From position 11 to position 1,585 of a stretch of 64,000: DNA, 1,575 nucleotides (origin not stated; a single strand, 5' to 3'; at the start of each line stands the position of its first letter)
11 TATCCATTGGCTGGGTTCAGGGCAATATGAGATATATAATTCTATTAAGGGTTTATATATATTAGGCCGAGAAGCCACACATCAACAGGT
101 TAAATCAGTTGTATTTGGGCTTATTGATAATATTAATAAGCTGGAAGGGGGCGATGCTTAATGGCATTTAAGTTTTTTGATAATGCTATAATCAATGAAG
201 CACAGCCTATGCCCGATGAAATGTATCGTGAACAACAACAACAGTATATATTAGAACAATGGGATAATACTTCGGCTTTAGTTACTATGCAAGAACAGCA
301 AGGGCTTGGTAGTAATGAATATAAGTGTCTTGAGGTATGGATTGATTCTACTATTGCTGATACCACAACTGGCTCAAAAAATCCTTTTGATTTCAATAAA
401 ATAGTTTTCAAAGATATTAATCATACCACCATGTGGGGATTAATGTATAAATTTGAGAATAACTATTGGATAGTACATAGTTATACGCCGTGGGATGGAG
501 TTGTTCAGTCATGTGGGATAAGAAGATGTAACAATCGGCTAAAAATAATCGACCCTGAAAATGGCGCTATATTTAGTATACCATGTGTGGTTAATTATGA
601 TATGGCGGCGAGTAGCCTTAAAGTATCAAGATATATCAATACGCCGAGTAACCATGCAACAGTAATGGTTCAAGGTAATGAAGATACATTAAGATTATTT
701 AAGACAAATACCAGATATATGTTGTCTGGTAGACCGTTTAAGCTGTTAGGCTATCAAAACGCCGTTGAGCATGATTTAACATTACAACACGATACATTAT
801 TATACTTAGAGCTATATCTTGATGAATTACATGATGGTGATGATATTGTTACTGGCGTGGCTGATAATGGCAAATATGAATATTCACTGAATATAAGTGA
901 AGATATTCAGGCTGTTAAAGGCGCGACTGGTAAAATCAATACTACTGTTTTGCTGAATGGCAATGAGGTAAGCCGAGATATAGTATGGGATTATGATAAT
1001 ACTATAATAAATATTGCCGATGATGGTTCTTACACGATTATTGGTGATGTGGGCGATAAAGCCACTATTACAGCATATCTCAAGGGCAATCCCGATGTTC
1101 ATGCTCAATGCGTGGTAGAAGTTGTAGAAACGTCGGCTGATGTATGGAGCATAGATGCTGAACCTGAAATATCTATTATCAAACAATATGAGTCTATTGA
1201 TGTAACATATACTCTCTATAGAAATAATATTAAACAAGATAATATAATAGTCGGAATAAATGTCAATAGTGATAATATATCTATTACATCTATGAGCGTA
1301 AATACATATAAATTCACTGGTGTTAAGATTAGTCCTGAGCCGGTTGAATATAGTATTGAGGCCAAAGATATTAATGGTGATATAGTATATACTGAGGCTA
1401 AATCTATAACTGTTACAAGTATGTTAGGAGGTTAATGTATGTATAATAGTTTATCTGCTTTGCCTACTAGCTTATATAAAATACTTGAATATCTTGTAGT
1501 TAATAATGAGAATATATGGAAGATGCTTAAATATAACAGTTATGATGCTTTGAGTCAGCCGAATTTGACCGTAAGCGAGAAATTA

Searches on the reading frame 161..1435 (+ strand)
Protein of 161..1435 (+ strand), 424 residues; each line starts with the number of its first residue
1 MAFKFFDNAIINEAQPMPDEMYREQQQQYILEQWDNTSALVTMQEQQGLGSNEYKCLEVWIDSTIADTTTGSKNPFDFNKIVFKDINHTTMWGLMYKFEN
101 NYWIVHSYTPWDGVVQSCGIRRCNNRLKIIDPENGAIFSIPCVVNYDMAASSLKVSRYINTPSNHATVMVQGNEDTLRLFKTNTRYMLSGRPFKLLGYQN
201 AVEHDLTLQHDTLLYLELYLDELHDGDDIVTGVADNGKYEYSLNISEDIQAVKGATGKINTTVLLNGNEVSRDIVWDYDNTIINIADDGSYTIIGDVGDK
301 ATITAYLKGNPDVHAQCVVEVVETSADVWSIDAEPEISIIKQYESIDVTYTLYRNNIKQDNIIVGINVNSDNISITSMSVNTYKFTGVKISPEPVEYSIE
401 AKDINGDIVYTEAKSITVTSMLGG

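Call 60: search_protein_families(library=phrogs, proteins=[window:161-1435:+], max_evalue=0.00001)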
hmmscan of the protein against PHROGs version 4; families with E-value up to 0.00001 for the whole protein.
window:161-1435:+ (424 aa): 1 family
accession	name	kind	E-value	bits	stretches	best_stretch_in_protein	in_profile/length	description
phrog_16444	-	unknown function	1.2e-11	44.8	1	79-357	58-329/397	-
